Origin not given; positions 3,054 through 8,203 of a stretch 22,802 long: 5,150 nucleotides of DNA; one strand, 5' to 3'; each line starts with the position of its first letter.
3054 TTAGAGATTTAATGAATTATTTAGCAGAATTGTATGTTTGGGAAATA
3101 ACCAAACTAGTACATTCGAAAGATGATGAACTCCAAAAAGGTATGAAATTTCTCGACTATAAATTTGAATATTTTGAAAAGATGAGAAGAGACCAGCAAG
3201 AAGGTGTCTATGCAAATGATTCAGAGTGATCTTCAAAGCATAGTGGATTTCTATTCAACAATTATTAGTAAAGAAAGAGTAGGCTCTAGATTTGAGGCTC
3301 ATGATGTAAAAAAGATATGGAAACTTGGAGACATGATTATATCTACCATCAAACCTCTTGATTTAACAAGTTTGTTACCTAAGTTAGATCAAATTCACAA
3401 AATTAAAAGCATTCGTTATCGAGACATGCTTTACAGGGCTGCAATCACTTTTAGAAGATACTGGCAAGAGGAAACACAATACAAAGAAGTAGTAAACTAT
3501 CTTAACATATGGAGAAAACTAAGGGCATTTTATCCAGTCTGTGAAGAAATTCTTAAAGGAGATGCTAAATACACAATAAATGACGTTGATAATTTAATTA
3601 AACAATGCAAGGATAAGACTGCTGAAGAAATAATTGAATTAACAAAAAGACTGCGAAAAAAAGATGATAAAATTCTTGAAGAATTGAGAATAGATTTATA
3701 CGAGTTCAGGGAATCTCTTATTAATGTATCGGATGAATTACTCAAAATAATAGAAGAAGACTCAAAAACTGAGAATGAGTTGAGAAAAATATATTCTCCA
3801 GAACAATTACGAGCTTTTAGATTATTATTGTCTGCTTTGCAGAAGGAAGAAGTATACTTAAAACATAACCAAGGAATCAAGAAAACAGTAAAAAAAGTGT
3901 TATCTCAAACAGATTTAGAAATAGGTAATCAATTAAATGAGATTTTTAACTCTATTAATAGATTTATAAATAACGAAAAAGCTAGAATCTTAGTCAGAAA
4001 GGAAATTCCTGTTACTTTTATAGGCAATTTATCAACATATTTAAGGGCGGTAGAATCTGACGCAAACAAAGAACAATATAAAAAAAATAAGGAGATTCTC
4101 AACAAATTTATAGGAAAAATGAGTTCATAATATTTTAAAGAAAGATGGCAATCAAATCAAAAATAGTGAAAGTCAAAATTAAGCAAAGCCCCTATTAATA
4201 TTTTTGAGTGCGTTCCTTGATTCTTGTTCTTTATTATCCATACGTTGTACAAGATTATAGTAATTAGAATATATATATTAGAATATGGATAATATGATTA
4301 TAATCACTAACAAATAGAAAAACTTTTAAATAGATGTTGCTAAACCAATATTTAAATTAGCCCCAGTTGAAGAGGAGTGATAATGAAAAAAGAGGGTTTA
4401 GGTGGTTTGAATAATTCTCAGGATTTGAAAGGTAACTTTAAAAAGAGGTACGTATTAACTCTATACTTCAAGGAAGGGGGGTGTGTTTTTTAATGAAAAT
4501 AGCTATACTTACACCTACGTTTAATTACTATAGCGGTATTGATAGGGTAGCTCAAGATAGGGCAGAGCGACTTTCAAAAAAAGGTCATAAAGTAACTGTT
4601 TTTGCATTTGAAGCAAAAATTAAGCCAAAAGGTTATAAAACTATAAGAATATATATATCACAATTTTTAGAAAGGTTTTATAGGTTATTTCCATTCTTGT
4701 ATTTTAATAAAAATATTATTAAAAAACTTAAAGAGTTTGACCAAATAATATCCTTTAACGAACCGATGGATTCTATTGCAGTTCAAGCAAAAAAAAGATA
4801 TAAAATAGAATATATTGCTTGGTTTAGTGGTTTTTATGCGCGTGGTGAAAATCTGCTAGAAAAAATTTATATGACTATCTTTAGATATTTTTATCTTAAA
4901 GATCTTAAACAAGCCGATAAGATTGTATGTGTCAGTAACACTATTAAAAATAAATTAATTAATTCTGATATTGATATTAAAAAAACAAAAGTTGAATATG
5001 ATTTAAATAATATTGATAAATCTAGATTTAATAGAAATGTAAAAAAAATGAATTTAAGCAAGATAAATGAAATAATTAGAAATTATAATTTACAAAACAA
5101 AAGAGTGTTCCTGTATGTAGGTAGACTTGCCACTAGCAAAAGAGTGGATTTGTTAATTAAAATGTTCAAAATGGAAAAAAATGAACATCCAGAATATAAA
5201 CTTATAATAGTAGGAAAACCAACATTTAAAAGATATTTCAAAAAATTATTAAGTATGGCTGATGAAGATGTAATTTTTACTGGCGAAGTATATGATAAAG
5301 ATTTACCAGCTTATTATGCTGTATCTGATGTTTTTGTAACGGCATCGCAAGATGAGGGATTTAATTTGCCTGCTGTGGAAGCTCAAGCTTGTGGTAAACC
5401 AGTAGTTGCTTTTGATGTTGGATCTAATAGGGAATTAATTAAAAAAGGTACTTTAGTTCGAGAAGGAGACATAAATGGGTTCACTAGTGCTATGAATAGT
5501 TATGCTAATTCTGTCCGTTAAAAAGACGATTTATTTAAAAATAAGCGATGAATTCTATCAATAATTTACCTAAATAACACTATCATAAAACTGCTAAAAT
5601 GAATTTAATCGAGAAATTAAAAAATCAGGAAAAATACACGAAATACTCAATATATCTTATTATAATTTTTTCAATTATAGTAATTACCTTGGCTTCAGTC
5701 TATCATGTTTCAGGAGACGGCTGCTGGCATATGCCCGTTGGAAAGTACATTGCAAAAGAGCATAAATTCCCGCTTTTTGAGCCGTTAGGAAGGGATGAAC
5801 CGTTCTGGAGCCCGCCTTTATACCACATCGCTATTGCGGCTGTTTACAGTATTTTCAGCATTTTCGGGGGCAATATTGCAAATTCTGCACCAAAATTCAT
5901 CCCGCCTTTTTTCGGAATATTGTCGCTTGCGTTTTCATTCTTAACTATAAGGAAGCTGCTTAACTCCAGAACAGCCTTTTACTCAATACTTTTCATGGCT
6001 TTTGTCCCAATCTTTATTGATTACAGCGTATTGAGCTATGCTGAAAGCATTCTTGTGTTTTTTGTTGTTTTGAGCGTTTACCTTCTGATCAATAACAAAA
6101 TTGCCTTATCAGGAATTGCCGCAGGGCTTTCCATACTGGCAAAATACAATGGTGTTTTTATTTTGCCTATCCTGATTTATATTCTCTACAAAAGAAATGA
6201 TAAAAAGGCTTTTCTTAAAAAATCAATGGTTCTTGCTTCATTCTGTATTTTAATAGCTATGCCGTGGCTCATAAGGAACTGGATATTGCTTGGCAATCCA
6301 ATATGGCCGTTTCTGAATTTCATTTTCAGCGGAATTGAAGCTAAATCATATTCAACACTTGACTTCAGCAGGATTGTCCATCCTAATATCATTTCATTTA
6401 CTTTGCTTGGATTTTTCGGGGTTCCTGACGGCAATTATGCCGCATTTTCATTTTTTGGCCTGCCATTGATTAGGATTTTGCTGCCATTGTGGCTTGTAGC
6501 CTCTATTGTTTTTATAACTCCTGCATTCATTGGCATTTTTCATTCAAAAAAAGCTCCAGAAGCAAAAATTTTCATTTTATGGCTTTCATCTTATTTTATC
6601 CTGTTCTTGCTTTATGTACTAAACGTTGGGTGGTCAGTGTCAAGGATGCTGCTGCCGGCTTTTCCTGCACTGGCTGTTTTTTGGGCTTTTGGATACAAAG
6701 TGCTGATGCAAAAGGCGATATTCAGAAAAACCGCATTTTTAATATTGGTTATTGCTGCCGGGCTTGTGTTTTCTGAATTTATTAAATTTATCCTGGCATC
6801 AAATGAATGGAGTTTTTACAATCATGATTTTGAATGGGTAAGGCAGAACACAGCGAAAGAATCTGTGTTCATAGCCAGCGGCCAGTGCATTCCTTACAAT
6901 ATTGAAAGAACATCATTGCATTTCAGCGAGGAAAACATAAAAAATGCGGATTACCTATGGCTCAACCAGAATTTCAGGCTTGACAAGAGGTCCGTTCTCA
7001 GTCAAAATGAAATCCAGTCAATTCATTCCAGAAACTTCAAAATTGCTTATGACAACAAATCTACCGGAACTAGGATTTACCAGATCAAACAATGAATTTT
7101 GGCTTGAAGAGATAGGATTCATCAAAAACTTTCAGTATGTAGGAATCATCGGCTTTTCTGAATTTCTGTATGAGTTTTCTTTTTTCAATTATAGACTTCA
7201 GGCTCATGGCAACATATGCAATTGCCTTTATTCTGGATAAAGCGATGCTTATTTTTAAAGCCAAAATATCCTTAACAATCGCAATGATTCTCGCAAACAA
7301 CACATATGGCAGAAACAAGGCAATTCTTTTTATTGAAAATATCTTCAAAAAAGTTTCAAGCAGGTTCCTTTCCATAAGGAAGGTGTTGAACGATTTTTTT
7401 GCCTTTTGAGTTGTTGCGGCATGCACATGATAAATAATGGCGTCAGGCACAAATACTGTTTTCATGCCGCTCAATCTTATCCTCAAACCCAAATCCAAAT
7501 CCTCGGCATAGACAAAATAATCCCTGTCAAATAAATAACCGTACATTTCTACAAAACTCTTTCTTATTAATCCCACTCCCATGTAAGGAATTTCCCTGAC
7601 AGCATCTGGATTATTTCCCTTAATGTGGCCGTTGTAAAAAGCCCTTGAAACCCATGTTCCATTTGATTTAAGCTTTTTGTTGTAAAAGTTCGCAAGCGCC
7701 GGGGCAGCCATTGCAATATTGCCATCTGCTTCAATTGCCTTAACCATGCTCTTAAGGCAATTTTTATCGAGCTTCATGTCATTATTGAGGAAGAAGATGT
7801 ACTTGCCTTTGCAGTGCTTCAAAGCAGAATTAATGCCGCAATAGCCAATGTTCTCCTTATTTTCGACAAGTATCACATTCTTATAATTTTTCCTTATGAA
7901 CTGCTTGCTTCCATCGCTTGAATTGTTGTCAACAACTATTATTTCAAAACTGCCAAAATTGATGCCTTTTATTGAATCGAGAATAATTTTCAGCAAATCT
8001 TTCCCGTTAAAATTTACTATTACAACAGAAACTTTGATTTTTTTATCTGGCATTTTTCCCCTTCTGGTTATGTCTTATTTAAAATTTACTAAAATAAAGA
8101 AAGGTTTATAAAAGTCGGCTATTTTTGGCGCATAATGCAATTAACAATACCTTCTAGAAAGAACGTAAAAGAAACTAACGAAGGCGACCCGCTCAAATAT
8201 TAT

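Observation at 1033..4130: Tightly coupled three-gene operon built around a MORC/Hsp90-type GHKL ATPase: candidate uncharacterised conflict/defence system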

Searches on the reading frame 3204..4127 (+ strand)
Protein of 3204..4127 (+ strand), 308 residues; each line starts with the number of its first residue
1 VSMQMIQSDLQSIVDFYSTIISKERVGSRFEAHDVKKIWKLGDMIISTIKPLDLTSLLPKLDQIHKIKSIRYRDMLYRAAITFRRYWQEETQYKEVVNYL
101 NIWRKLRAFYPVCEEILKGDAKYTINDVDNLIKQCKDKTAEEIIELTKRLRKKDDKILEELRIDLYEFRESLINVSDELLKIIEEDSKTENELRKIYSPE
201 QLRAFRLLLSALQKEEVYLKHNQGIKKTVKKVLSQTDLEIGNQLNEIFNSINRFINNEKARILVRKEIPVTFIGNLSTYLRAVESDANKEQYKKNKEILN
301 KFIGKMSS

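Call 3: search_protein_families(library=pfam, proteins=[window:3204-4127:+], max_evalue=0.1)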
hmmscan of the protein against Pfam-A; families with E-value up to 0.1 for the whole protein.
window:3204-4127:+ (308 aa): 2 families
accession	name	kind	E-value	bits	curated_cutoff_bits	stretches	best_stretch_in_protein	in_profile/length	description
PF08700.17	VPS51_Exo84_N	-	0.011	16.3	24.2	1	127-196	7-77/87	Vps51/EXO84/COG1 N-terminal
PF20302.4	HisK-N-like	-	0.08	13.6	27.8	0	131-175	57-100/132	HisK-N-like globin domain of the ASK signalosome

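Call 4: search_protein_families(library=padloc, proteins=[window:3204-4127:+], max_evalue=0.1)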
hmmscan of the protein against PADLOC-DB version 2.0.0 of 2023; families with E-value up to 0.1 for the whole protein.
window:3204-4127:+ (308 aa): 0 families

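Call 5: search_protein_families(library=ncbifam, proteins=[window:3204-4127:+], max_evalue=0.1)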
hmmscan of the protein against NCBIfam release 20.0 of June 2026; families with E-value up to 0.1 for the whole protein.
window:3204-4127:+ (308 aa): 1 family
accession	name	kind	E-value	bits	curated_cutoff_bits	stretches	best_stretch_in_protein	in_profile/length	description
NF038383.1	lipo_LIC12048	equivalog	0.029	12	700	1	168-215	389-434/1441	LIC12048 family lipoprotein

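Call 24: find_homologous_proteins(query=window:3204-4127:+)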
Query window:3204-4127:+ (308 aa): 33 proteins with E <= 0.001 among 3017 candidates.
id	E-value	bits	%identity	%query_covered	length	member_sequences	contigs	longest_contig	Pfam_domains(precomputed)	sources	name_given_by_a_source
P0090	1.2e-190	650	100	99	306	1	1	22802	-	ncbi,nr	ncbi:hypothetical protein HYY70_07135 [Candidatus Woesearchaeota archaeon]|nr:hypothetical protein [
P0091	5.0e-169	579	90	99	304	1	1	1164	-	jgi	-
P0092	5.8e-163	559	87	99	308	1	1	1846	-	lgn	-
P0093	1.2e-160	552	85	98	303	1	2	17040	-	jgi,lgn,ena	-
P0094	2.0e-160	551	85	98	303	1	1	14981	-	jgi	-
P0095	4.8e-160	550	84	98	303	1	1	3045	-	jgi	-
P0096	2.0e-159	548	85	99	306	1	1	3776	-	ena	-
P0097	6.2e-159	546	85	98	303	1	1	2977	-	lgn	-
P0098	2.6e-158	544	85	99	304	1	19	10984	-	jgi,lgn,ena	-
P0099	3.0e-158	544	85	99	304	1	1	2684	-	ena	-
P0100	3.4e-158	543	84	99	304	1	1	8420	-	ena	-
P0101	3.9e-158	543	84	99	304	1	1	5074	-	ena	-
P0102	4.7e-158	543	85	99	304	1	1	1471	-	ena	-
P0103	1.1e-157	542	84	99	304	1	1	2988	-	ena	-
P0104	3.3e-157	540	83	98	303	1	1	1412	-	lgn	-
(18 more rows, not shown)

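Call 43: find_homologous_proteins(query=A2)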
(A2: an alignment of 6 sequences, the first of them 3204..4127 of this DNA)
Query A2 (6 sequences) (308 aa, profile of the alignment): 40 proteins with E <= 0.001 among 8000 candidates.
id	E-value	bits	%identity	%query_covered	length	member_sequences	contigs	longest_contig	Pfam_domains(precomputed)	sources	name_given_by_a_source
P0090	1.2e-129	450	100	99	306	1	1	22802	-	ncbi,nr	ncbi:hypothetical protein HYY70_07135 [Candidatus Woesearchaeota archaeon]|nr:hypothetical protein [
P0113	5.0e-129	448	56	100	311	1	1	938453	-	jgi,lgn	jgi:hypothetical protein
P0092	6.8e-124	431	87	99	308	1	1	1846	-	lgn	-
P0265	1.5e-123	430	36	96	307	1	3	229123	-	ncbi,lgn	-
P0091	3.8e-123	429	90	99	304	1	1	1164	-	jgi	-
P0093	1.9e-122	427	85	98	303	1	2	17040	-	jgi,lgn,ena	-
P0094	2.8e-122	426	85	98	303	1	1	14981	-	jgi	-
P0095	5.3e-122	425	84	98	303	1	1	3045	-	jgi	-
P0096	8.3e-121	421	85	99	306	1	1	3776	-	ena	-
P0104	1.2e-120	421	83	98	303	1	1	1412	-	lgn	-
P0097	3.2e-120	419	85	98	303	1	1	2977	-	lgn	-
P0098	3.7e-120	419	85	99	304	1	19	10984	-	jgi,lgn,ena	-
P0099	4.4e-120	419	85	99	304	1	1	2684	-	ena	-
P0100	5.1e-120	419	84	99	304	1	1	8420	-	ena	-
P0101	6.1e-120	418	84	99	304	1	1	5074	-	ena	-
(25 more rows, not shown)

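Call 52: predict_structure(alignment_id=A4)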
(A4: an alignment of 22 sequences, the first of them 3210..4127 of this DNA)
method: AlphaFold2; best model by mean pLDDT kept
length: 306 residues; sequences in the alignment: 22
mean_pLDDT: 89.9   pTM: 0.86
mean pLDDT of the five models: 89.9, 87.9, 87.5, 87.1, 86.8
residues with pLDDT >= 90: 233; 70-90: 53; 50-70: 9; < 50: 11
segments of 3 or more residues with pLDDT < 50: 22-24, 26-28, 304-306
pLDDT, mean of each block of 10 residues (from residue 1): 76 90 51 94 94 93 89 95 97 94 94 91 94 94 93 85 92 94 95 94 95 94 88 91 94 91 92 97 95 86 53
secondary structure, 60 per line:
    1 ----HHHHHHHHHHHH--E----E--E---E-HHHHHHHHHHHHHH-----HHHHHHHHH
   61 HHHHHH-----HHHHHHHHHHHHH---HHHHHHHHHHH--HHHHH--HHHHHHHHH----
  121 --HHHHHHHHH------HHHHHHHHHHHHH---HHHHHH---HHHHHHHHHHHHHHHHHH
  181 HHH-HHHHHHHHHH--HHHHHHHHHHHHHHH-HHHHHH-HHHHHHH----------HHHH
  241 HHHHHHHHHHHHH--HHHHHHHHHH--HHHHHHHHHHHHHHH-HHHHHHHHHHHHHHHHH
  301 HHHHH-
elements in order: H5-16 H33-46 H52-66 H72-84 H88-98 H101-105 H108-116 H123-131 H138-150 H154-159 H163-183 H185-194 H197-211 H213-218 H220-226 H237-253 H256-265 H268-282 H284-305

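Call 55: fold_search(model_id=the predicted structure, library=pdb)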
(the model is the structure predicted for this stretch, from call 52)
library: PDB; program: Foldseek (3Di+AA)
matches with E <= 10: 93; with E <= 0.001: 0
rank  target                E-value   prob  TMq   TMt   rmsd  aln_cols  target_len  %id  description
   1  1huw                  1.3e+00  0.25  0.17  0.27  14.0       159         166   15  THE CRYSTAL STRUCTURE OF AFFINITY-MATURED HUMAN GROWTH HORMONE AT 2 ANGSTROMS RESOLUTION (released 1994-01-31)
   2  4phq_B                1.6e+00  0.03  0.09  0.10  24.4       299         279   12  ClyA CC6/264 ox (6-303) (released 2014-09-24)
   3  7p3r_B                1.7e+00  0.02  0.10  0.09  35.5       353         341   12  Helical structure of the toxin MakA from Vibrio cholera (released 2022-02-23)
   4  8xqr_R                2.1e+00  0.04  0.12  0.13  22.8       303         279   12  Structure 2 of human class T GPCR TAS2R14-miniGs/gust complex with Flufenamic acid. (released 2024-07-10)
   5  8snb_8K               2.1e+00  0.02  0.10  0.10  38.4       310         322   14  atomic model of sea urchin sperm doublet microtubule (48-nm periodicity) (released 2023-06-28)
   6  8cxr_D                2.7e+00  0.04  0.14  0.14  19.2       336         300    8  Crystal structure of MraY bound to a sphaerimicin analogue (released 2023-03-29)
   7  8rz2_A                2.9e+00  0.04  0.14  0.15  22.8       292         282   12  PfRH5 bound to monoclonal antibody R5.034 (released 2024-07-17)
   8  4jyx_C                3.0e+00  0.04  0.15  0.15  20.2       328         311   11  Crystal structure of polyprenyl synthase PATL_3739 (TARGET EFI-509195) FROM PSEUDOALTEROMONAS ATLANTICA, COMPLEX WITH  (released 2013-04-10)
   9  7phu_A                3.0e+00  0.03  0.14  0.14  23.8       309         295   12  PfRH5 bound to monoclonal antibody R5.015 and R5.016 Fab fragments (released 2022-02-09)
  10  8pww_C                3.2e+00  0.03  0.12  0.13  22.0       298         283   10  PfRH5 bound to monoclonal antibody MAD8-151 (released 2024-06-05)
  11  9iiw                  3.3e+00  0.03  0.12  0.13  22.6       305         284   13  A local Cryo-EM structure of Bitter taste receptor TAS2R14 (released 2024-07-24)
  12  9kpz_A                3.3e+00  0.02  0.11  0.13  25.5       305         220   10  Structure of TolQRA complex at pH 5.4 from E.coli (released 2026-03-04)
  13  6y4l_A                3.5e+00  0.04  0.13  0.14  18.4       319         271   12  Crystal structure of human ER membrane protein complex subunits EMC2 and EMC9 (released 2020-05-27)
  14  8xqo_R                3.5e+00  0.02  0.13  0.13  22.0       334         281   12  Structure of human class T GPCR TAS2R14-Gi complex with Aristolochic acid A. (released 2024-07-10)
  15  8iyj_W2               3.6e+00  0.02  0.11  0.11  37.0       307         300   11  Cryo-EM structure of the 48-nm repeat doublet microtubule from mouse sperm (released 2023-07-05)
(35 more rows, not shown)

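Call 75: search_solved_structures(query=A4, max_evalue=5, show_alignments=1)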
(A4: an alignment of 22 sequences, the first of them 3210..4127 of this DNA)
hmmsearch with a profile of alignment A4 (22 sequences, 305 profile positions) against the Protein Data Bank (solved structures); distinct sequences matched with E-value up to 5: 4.
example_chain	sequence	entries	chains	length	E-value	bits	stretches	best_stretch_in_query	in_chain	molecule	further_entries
6e6a_B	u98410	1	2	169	0.052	16.2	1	143-234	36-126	Inclusion membrane protein A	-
6e7e_A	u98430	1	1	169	0.095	15.3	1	149-234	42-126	Inclusion membrane protein A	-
9ou7_DC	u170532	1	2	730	0.77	12.4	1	146-186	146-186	Elongation factor 2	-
6eez_A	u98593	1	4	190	1.4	11.6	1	153-182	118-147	DsbA-like disulfide oxidoreductase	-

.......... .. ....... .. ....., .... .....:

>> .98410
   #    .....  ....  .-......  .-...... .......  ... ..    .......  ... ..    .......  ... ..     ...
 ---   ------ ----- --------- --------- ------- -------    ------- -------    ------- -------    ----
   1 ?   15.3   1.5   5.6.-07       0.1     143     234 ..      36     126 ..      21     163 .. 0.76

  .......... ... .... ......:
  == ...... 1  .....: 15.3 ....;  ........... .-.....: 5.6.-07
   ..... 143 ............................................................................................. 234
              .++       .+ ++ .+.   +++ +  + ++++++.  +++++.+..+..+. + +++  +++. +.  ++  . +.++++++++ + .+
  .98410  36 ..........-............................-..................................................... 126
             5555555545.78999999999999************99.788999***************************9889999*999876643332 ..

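Call 76: search_protein_families(library=phrogs, proteins=[window:3210-4127:+], max_evalue=0.01)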
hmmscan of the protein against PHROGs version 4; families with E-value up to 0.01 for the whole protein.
window:3210-4127:+ (306 aa): 0 families

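Call 78: fold_search(model_id=the predicted structure, library=viral)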
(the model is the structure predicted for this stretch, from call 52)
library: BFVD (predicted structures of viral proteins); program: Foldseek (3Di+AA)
matches with E <= 10: 60; with E <= 0.001: 0
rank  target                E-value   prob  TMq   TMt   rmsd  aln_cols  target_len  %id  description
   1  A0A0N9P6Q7            1.2e+00  0.12  0.19  0.24  16.9       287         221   13  (no name in the UniProt tables at hand)
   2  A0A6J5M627            1.4e+00  0.05  0.13  0.13  24.8       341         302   10  Uncharacterized protein [uncultured Caudovirales phage]
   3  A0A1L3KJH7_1          1.6e+00  0.06  0.12  0.05  20.9       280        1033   12  (no name in the UniProt tables at hand)
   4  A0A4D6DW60            1.9e+00  0.04  0.11  0.13  24.3       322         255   12  Uncharacterized protein [Edwardsiella phage pEt-SU]
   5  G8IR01                2.3e+00  0.04  0.14  0.07  23.9       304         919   13  MuF-like minor capsid protein [Mycobacterium phage Fionnbharth]
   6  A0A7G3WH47            2.3e+00  0.03  0.10  0.08  53.7       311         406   11  Uncharacterized protein [Arthronema virus TR020]
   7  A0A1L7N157            2.3e+00  0.01  0.10  0.08  24.8       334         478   14  Uncharacterized protein [Ralstonia phage RP12]
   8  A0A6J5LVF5            3.0e+00  0.04  0.15  0.11  17.7       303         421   12  Uncharacterized protein [uncultured Caudovirales phage]
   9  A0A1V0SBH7            3.6e+00  0.02  0.11  0.08  29.6       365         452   15  Uncharacterized protein [Catovirus CTV1]
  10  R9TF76                3.8e+00  0.05  0.16  0.05  32.9       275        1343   13  (no name in the UniProt tables at hand)
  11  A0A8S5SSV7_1          3.8e+00  0.04  0.16  0.09  24.2       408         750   12  Minor tail protein [Myoviridae sp. ctfyA6]
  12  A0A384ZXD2            4.1e+00  0.02  0.13  0.11  19.9       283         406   15  Putative DNA polymerase III [Dickeya phage vB_DsoM_JA29]
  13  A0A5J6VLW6            4.3e+00  0.03  0.14  0.13  23.5       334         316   12  Uncharacterized protein [Megaviridae environmental sample]
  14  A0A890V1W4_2          4.3e+00  0.02  0.14  0.06  26.4       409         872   10  Uncharacterized protein [Microbacterium phage Shocker]
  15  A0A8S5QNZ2            4.7e+00  0.05  0.12  0.18  16.0       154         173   13  Spindle and kinetochore-associated protein 1 [Podoviridae sp. ctPbe19]
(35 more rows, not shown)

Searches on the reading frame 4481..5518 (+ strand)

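Call 3: search_protein_families(library=pfam, proteins=[window:4481-5518:+], max_evalue=0.1)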
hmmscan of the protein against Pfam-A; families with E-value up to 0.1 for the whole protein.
window:4481-5518:+ (346 aa): 6 families
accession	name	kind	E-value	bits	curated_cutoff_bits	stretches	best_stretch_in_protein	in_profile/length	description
PF00534.26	Glycos_transf_1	-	2.5e-32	112.2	26.4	1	197-337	4-151/172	Glycosyl transferases group 1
PF13692.12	Glyco_trans_1_4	-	6.5e-30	104.7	27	1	208-340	2-138/142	Glycosyl transferases group 1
PF13439.12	Glyco_transf_4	-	4.8e-13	49.9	28.5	1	18-166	2-156/170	Glycosyltransferase Family 4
PF20706.3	GT4-conflict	-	5.3e-06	26.1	26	1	204-310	194-310/385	Family 4 Glycosyltransferase in conflict systems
PF13524.12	Glyco_trans_1_2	-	0.0055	17.1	25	1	235-313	11-82/144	Glycosyl transferase-like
PF13241.12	NAD_binding_7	-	0.018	16.1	22.1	0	19-56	14-52/104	Putative NAD(P)-binding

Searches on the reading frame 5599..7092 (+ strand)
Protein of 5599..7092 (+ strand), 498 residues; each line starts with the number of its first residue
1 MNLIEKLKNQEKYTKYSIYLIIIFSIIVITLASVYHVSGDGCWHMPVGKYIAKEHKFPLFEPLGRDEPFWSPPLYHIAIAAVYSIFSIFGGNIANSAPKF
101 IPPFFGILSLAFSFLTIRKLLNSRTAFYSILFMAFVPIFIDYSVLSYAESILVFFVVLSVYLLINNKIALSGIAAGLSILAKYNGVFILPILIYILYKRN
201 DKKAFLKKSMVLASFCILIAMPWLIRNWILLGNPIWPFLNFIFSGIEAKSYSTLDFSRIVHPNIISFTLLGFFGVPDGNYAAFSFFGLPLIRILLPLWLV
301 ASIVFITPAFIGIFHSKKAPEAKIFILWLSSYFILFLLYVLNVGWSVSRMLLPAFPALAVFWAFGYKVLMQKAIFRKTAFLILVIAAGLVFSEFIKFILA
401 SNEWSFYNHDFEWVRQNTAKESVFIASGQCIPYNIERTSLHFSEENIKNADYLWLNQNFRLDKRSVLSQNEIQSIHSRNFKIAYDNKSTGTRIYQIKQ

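Call 17: search_protein_families(library=pfam, proteins=[window:5599-7092:+], max_evalue=0.001)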
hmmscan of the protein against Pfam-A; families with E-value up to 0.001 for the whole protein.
window:5599-7092:+ (498 aa): 3 families
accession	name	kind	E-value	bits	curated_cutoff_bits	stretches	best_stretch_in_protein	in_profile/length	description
PF13231.12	PMT_2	-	2.7e-11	44.4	26.1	1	72-225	3-159/160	Dolichyl-phosphate-mannose-protein mannosyltransferase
PF02366.24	PMT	-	9.3e-09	35.6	22.7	1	95-225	82-232/245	Dolichyl-phosphate-mannose-protein mannosyltransferase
PF15971.10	Mannosyl_trans4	-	0.00088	19.6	33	1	126-211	67-153/163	DolP-mannose mannosyltransferase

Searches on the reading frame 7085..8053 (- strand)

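Call 17: search_protein_families(library=pfam, proteins=[window:7085-8053:-], max_evalue=0.001)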
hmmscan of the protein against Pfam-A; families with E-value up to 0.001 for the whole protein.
window:7085-8053:- (322 aa): 3 families
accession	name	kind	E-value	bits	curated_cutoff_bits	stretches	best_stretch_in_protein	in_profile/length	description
PF00535.33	Glycos_transf_2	-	8.8e-22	78.3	23.3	1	9-133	1-129/168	Glycosyl transferase family 2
PF13641.12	Glyco_tranf_2_3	-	1.4e-13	51.9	27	1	8-220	3-222/230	Glycosyltransferase like family 2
PF13632.12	Glyco_trans_2_3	-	3.1e-06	27.6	27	1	85-260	1-173/198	Glycosyl transferase family group 2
